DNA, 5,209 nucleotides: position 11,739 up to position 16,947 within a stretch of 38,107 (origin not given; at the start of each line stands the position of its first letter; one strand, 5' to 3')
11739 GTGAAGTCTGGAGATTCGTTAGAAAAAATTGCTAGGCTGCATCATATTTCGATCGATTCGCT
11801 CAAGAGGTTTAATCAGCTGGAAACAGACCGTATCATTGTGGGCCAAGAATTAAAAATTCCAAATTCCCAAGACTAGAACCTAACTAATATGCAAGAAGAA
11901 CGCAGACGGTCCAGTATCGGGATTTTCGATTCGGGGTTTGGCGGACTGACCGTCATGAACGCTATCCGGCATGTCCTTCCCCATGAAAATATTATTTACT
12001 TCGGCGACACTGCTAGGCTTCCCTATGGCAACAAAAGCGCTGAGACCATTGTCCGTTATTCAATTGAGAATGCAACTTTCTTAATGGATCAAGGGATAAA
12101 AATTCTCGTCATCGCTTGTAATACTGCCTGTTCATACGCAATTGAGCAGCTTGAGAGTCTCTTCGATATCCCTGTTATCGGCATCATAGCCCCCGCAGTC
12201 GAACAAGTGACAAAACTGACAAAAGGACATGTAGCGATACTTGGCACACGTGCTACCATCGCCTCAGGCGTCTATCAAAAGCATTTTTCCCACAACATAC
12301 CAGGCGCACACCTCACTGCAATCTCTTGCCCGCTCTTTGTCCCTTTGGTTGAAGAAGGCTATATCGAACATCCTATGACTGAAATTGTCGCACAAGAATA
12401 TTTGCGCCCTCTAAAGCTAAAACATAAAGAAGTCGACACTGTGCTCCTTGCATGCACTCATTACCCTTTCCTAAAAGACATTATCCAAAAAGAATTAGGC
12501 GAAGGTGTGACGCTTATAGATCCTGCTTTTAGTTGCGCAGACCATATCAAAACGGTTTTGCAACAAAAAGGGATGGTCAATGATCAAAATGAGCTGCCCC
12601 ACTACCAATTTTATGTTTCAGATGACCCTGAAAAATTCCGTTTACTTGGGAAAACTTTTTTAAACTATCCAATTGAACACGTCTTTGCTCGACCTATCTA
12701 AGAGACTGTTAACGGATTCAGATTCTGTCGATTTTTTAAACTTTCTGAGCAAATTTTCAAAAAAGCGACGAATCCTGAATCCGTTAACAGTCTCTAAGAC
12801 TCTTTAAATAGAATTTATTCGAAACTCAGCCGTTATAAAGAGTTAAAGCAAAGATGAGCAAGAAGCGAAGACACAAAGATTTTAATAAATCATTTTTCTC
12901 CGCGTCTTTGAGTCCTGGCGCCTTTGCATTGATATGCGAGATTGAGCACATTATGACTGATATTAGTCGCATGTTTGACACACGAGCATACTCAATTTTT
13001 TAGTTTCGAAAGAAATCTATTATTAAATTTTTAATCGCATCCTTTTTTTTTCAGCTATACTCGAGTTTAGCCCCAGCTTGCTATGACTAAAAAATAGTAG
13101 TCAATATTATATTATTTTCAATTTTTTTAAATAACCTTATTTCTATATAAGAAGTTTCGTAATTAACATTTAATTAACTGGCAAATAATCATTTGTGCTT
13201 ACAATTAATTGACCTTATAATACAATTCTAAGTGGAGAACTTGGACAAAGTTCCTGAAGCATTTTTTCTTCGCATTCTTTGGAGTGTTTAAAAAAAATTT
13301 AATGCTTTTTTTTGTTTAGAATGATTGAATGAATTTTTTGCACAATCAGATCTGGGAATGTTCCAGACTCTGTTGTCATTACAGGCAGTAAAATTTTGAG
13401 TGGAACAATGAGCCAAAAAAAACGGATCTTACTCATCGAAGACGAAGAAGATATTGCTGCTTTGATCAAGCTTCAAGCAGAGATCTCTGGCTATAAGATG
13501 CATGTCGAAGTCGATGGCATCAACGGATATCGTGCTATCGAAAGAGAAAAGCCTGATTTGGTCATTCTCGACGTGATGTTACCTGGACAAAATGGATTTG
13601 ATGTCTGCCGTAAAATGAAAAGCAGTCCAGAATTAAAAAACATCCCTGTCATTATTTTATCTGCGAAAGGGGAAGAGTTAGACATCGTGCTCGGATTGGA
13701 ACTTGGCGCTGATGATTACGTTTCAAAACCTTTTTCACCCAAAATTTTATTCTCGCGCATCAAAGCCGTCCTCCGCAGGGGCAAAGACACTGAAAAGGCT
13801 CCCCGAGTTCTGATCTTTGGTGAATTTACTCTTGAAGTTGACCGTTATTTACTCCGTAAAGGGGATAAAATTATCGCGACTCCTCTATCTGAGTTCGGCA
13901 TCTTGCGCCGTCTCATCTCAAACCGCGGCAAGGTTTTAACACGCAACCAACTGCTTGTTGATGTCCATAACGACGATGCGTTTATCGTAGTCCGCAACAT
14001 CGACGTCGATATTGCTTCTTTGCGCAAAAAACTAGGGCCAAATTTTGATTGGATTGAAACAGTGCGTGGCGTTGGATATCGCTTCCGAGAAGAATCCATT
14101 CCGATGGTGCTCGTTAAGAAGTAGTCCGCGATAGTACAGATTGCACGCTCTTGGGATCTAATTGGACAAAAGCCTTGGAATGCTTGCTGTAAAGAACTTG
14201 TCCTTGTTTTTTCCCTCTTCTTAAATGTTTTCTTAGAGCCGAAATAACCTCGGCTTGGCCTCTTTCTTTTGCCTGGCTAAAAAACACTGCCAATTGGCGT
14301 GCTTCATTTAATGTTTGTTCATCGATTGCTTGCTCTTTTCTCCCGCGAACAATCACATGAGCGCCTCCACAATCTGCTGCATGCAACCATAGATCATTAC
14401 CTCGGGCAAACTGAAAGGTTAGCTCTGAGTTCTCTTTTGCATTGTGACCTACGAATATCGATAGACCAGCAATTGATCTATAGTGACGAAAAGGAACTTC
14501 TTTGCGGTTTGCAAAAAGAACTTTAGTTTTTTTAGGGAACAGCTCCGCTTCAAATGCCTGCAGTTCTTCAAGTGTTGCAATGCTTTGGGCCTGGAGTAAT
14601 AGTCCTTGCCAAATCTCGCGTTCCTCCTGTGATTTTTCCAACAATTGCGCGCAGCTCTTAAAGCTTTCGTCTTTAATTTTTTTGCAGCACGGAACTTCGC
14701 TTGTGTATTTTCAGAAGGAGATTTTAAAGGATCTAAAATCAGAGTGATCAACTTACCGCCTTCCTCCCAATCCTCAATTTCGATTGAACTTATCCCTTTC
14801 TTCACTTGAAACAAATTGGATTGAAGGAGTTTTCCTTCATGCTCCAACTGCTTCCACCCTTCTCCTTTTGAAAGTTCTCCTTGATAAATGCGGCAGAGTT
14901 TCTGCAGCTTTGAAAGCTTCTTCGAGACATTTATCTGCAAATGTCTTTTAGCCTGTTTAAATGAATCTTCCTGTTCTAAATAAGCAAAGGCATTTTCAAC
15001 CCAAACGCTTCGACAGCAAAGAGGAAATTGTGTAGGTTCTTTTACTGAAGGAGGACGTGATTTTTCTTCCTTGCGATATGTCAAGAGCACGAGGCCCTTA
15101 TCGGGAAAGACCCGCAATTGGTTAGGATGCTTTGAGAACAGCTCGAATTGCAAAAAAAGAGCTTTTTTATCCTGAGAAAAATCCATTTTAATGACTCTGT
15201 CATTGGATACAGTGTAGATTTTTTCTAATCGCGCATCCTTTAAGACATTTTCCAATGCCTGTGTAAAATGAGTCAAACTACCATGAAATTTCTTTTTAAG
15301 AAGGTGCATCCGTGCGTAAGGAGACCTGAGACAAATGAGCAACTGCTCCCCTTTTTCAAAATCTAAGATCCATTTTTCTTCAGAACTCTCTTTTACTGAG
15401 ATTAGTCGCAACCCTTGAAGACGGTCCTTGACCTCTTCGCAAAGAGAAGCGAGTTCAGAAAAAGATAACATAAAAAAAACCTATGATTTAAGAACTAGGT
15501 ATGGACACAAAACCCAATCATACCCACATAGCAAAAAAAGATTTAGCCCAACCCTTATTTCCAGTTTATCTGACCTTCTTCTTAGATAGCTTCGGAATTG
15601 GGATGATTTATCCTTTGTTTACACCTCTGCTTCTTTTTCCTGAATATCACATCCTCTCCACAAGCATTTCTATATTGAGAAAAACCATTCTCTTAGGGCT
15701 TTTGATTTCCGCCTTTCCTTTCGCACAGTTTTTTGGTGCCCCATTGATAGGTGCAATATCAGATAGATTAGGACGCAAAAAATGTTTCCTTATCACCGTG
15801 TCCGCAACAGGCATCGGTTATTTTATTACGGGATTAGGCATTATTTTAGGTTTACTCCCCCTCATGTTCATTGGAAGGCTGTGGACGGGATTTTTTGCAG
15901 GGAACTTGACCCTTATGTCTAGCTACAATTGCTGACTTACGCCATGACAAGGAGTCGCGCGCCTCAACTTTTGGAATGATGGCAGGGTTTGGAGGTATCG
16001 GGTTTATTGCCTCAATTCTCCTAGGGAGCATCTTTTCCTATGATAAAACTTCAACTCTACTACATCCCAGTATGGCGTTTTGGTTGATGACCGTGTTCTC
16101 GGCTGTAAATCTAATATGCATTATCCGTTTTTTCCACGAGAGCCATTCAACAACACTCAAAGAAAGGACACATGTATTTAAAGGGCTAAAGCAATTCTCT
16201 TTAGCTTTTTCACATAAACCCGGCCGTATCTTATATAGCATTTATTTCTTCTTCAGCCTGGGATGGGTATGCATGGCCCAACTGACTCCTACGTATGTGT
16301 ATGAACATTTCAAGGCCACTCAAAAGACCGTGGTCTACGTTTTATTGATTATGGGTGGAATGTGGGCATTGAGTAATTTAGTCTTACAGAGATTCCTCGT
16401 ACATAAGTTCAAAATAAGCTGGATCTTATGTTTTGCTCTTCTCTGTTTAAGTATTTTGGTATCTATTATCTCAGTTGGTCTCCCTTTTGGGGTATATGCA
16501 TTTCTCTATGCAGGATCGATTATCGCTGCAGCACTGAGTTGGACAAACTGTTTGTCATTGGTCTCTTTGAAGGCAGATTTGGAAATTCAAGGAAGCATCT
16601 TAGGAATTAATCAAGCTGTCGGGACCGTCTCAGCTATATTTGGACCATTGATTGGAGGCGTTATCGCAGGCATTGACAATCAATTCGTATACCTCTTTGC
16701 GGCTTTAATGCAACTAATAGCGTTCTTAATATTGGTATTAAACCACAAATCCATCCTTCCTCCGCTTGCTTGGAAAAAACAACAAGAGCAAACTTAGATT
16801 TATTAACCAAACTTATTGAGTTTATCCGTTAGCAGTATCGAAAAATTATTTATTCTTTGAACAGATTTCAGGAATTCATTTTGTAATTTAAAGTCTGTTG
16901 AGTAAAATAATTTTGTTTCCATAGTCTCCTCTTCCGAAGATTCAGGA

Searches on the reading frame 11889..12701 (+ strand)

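Call 36: search_protein_families(library=pfam, proteins=[window:11889-12701:+], max_evalue=0.001)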
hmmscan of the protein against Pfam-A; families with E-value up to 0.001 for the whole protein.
window:11889-12701:+ (270 aa): 1 family
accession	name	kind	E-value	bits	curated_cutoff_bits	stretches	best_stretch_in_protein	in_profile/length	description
PF01177.27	Asp_Glu_race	-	8.2e-21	75.2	31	1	27-213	21-204/211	Asp/Glu/Hydantoin racemase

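Call 57: search_protein_families(library=ncbifam, proteins=[L166:45-434:+, L166:412-909:+], max_evalue=0.01)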
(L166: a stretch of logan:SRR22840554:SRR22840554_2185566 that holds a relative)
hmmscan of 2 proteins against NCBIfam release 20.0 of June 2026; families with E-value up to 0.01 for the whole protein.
L166:45-434:+ (129 aa): 2 families
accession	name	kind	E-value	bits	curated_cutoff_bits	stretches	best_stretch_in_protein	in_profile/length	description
TIGR01710.1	typeII_sec_gspG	equivalog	1.2e-06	28.6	88.85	1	8-56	3-51/134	type II secretion system major pseudopilin GspG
TIGR01708.2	typeII_sec_gspH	equivalog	2.6e-05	24.3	80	1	9-44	5-40/169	type II secretion system minor pseudopilin GspH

L166:412-909:+ (165 aa): 8 families
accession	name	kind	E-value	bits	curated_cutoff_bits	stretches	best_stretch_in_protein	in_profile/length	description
TIGR01708.2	typeII_sec_gspH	equivalog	4.9e-09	36.4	80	1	10-71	2-63/169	type II secretion system minor pseudopilin GspH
TIGR02532.1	IV_pilin_GFxxxE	domain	5.5e-07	29.2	16.3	1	9-31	1-23/24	prepilin-type N-terminal cleavage/methylation domain-containing protein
NF040982.1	ComGD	equivalog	1.5e-05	25.5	70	1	10-76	2-68/139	competence type IV pilus minor pilin ComGD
NF007800.0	PRK10506.1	equivalog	3.8e-05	23.5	158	1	7-89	6-87/163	prepilin peptidase-dependent protein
TIGR01710.1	typeII_sec_gspG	equivalog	0.00037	20.5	88.85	1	10-37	1-28/134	type II secretion system major pseudopilin GspG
NF041775.1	typeIV_PilA_Myxo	equivalog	0.0073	16.3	400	1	8-39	9-40/214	type IV pilin protein PilA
TIGR02596.1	TIGR02596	subfamily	0.0074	16.4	70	1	12-80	1-69/196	Verru_Chthon cassette protein D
NF041013.1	T4P_ComGE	equivalog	0.0097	16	49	0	9-29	3-23/83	competence type IV pilus minor pilin ComGE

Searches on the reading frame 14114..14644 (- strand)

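Call 36: search_protein_families(library=pfam, proteins=[window:14114-14644:-], max_evalue=0.001)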
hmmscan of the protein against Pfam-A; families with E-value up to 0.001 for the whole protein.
window:14114-14644:- (176 aa): 2 families
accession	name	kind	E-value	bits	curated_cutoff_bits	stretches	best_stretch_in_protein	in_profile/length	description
PF05670.18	NFACT-R_1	-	5.4e-14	53.1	29.8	1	52-151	2-103/112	NFACT protein RNA binding domain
PF18297.6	NFACT-R_2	-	6.6e-06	26.7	26.9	1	53-135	2-79/104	NFACT protein RNA binding domain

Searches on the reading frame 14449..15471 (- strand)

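Call 36: search_protein_families(library=pfam, proteins=[window:14449-15471:-], max_evalue=0.001)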
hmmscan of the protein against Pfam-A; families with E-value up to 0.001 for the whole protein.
window:14449-15471:- (340 aa): 1 family
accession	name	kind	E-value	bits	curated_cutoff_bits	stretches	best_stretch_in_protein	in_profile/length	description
PF05833.16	NFACT_N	-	9.3e-33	114.1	31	2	162-274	289-401/456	NFACT N-terminal and middle domains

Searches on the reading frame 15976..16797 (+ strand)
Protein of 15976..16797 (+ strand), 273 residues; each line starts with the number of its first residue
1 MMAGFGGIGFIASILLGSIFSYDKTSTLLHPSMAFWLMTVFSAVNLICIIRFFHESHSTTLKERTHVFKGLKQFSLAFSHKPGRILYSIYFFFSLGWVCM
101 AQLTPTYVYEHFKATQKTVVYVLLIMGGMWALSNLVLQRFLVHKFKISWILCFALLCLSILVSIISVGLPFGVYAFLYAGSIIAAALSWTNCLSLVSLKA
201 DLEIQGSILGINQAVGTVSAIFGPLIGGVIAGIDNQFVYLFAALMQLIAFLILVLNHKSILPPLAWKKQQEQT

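Call 37: search_protein_families(library=pfam, proteins=[window:15976-16797:+], max_evalue=0.001)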
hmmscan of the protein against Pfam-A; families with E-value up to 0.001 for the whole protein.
window:15976-16797:+ (273 aa): 1 family
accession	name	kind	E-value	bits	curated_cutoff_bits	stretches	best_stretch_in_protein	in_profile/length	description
PF07690.21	MFS_1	-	5.6e-15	55.5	33.4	2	2-219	126-342/347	Major Facilitator Superfamily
